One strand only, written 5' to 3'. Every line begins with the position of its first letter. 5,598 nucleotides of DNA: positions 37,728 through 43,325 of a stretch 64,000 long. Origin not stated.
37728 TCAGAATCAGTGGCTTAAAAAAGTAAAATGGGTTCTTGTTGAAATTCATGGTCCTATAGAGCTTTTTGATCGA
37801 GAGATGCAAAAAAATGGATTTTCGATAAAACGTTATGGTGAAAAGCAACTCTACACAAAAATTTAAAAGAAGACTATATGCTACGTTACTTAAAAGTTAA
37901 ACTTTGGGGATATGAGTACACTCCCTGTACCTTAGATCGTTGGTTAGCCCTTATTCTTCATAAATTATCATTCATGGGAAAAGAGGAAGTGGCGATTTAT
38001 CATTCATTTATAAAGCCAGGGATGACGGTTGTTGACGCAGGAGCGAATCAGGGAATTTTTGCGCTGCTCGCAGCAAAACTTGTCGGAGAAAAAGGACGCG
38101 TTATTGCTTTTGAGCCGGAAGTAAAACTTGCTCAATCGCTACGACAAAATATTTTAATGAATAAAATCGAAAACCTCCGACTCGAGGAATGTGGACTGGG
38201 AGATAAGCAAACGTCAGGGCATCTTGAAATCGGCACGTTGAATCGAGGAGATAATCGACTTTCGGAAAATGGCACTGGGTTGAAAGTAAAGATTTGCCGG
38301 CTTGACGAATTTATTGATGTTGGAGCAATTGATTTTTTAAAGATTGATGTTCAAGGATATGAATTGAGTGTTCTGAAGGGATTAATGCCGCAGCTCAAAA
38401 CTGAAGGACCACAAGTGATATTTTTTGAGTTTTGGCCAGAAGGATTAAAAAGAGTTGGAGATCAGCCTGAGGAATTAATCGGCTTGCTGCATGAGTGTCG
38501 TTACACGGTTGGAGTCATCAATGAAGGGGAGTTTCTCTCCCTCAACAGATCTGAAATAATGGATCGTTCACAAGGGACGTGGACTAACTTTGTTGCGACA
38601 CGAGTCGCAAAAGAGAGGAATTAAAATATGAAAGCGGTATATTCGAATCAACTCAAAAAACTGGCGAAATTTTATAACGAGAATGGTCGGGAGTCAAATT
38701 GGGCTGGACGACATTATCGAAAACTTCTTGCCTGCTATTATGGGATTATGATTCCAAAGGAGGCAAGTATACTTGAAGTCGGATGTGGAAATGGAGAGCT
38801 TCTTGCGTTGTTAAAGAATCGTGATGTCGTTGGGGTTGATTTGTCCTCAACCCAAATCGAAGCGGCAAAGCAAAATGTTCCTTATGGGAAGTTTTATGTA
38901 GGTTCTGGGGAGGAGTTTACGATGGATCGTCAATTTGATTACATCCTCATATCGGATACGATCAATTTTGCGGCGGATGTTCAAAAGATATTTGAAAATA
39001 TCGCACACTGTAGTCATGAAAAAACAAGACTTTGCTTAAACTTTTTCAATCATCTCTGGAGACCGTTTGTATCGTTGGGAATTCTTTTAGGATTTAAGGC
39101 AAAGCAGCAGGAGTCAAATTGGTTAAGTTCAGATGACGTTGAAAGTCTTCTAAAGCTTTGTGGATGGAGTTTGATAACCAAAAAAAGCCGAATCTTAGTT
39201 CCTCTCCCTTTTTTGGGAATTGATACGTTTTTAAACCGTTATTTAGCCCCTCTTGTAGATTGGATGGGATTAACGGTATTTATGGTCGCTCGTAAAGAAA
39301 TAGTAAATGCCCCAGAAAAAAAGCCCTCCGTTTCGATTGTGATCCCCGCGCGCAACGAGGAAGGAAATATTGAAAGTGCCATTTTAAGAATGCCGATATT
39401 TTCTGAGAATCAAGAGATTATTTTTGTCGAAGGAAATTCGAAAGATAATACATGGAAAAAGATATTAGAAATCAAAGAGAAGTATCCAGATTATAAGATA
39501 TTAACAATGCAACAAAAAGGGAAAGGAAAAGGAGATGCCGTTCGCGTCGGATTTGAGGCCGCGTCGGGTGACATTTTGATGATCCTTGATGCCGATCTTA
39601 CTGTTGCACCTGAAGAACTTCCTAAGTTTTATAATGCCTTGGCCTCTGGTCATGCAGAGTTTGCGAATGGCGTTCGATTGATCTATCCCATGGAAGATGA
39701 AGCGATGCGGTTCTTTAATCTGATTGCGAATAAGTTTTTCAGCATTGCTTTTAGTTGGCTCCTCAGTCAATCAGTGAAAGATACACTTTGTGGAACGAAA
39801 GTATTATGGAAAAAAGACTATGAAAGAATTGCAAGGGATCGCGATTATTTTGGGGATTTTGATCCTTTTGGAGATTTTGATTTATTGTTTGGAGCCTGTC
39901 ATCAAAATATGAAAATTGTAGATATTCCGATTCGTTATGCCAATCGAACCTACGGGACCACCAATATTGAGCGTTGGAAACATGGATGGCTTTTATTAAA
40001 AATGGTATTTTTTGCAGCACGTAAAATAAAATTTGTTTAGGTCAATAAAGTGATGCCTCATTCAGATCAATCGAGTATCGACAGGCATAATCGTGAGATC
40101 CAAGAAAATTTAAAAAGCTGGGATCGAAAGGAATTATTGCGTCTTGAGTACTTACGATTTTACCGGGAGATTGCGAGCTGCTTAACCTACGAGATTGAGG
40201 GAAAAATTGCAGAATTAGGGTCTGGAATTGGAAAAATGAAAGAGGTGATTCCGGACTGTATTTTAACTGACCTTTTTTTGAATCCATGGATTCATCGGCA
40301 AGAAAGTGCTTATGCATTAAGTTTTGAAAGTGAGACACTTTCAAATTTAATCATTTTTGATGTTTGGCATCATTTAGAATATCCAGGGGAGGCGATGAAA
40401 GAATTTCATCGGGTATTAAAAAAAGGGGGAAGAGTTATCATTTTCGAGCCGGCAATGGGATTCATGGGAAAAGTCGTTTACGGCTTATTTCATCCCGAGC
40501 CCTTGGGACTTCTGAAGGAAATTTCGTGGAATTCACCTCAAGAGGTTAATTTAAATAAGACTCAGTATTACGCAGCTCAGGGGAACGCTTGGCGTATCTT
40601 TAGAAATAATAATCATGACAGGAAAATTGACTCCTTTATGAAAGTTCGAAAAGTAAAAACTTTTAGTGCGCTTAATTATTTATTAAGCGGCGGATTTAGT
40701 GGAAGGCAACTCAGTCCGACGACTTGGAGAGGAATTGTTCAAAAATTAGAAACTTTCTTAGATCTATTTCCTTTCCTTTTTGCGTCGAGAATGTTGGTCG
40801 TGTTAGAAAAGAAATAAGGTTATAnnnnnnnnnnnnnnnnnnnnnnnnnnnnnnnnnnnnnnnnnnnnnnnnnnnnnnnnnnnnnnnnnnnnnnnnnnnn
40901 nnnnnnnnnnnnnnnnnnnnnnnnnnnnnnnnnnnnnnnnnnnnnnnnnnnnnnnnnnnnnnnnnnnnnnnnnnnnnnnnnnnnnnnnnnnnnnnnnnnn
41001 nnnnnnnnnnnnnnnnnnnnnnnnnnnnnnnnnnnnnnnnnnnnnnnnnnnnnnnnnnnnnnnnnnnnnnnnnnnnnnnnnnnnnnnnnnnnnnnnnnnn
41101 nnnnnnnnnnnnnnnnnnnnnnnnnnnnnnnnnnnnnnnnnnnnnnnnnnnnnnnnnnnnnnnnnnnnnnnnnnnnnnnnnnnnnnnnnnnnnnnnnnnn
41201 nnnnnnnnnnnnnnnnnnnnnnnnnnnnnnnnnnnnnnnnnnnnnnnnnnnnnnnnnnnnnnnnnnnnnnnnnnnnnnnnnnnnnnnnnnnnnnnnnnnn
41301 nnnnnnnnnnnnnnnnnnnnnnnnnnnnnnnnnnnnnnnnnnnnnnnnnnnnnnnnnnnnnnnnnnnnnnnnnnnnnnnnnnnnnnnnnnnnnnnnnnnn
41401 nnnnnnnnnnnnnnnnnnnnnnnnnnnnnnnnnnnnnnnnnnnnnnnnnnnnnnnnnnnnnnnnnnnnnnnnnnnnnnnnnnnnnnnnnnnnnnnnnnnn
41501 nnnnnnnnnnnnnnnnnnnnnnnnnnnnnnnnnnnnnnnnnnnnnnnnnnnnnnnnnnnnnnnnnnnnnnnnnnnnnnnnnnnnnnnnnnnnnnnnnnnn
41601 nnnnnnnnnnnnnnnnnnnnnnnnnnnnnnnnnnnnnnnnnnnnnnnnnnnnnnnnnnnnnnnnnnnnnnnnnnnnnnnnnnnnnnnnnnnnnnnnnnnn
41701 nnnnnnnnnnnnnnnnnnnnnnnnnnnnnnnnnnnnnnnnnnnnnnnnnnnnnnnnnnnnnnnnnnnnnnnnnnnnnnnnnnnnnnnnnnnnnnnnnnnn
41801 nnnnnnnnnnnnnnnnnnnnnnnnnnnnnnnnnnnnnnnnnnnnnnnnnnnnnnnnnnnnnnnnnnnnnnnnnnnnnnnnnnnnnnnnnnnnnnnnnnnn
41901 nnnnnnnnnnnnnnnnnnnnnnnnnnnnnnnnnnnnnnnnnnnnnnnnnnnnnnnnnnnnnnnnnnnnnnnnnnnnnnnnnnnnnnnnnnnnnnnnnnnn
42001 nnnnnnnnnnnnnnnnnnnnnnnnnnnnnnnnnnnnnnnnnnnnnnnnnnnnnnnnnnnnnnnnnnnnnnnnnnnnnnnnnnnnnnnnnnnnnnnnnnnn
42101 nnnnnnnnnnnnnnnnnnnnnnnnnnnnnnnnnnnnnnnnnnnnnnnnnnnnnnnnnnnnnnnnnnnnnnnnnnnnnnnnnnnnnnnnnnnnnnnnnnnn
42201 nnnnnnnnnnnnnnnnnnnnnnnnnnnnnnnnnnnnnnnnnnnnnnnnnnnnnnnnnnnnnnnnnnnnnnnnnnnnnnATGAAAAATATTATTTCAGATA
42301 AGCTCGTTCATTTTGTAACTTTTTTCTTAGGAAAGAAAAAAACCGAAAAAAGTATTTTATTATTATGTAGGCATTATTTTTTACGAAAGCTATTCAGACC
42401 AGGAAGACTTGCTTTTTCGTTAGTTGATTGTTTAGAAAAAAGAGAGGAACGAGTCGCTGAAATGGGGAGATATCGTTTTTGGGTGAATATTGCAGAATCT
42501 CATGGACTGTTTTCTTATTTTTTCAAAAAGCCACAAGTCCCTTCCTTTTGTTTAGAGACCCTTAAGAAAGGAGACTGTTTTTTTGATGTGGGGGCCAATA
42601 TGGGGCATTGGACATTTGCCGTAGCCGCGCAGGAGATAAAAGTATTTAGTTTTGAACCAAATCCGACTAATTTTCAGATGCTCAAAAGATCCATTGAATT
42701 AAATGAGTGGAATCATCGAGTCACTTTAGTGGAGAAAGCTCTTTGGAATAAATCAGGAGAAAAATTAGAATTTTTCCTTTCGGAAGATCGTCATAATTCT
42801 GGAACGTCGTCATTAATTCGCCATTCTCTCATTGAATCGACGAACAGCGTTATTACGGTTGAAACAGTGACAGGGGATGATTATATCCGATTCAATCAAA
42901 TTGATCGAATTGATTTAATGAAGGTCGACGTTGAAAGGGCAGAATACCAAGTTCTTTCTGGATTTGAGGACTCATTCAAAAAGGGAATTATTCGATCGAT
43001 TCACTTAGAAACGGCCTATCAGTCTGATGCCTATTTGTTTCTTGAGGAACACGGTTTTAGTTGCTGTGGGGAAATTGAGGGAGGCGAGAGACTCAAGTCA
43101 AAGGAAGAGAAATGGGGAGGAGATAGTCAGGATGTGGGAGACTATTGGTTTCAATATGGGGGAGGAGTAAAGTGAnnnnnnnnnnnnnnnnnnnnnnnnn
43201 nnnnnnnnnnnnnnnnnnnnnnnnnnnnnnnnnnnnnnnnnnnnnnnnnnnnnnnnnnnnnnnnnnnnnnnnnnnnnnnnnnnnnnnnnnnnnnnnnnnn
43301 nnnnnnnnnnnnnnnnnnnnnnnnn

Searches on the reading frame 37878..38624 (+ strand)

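Call 8: search_protein_families(library=pfam, proteins=[window:37878-38624:+], max_evalue=0.0001)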
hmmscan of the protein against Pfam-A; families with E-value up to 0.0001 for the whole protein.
window:37878-38624:+ (248 aa): 3 families
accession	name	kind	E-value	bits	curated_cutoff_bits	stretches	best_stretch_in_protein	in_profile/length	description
PF05050.19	Methyltransf_21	-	2.4e-20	73.8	22.7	1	53-210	1-172/173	Methyltransferase FkbM domain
PF05575.17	V_cholerae_RfbT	-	1.1e-05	25.3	27.9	1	45-129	77-158/286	Vibrio cholerae RfbT protein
PF01135.25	PCMT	-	4.8e-05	23.7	20.3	1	45-103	71-129/210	Protein-L-isoaspartate(D-aspartate) O-methyltransferase (PCMT)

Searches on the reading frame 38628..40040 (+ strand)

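Call 8: search_protein_families(library=pfam, proteins=[window:38628-40040:+], max_evalue=0.0001)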
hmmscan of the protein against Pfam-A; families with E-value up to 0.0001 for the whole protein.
window:38628-40040:+ (470 aa): 9 families
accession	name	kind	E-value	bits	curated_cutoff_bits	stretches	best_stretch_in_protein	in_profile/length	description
PF00535.33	Glycos_transf_2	-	2.3e-23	83.4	23.3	1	236-362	1-127/168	Glycosyl transferase family 2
PF13847.12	Methyltransf_31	-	2.9e-12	46.9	27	1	44-141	3-113/145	Methyltransferase domain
PF13649.12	Methyltransf_25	-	9.1e-12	46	27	1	48-127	1-91/97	Methyltransferase domain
PF08241.18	Methyltransf_11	-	1.3e-11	45.4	21.2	1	49-128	1-86/95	Methyltransferase domain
PF10111.15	Glyco_tranf_2_2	-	5.8e-10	39.5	27.3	1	236-354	1-122/276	Glycosyltransferase like family 2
PF13489.12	Methyltransf_23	-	1e-09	38.8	27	1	42-183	20-162/164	Methyltransferase domain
PF08242.18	Methyltransf_12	-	2e-09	38.5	30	1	49-128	1-91/98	Methyltransferase domain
PF13641.12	Glyco_tranf_2_3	-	4.7e-08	33.8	27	1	233-347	1-120/230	Glycosyltransferase like family 2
PF07021.18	MetW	-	8.2e-08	32.5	21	1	41-130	10-103/193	Methionine biosynthesis protein MetW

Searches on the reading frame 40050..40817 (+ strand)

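Call 8: search_protein_families(library=pfam, proteins=[window:40050-40817:+], max_evalue=0.0001)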
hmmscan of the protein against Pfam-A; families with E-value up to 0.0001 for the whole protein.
window:40050-40817:+ (255 aa): 1 family
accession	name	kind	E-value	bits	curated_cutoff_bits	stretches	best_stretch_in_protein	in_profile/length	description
PF08241.18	Methyltransf_11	-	3.9e-08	34.3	21.2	1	83-131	47-95/95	Methyltransferase domain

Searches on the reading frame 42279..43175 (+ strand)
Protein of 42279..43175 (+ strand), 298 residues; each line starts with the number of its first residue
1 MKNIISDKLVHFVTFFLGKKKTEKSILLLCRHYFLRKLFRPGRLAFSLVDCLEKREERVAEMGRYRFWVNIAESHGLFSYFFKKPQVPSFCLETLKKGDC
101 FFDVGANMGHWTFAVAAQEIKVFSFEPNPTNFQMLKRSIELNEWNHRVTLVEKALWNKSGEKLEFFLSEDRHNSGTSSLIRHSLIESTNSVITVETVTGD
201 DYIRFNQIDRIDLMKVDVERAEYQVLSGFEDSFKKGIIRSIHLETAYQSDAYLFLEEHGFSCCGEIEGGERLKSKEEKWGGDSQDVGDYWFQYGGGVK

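Call 8: search_protein_families(library=pfam, proteins=[window:42279-43175:+], max_evalue=0.0001)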
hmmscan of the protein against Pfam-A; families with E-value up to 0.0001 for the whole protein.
window:42279-43175:+ (298 aa): 2 families
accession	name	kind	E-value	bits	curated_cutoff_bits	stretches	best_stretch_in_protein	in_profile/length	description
PF05050.19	Methyltransf_21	-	6.6e-17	62.6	22.7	1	103-261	1-172/173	Methyltransferase FkbM domain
PF02475.24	TRM5-TYW2_MTfase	-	1.7e-05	25.3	28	1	93-152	32-93/164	TRM5/TYW2 methyltransferase domain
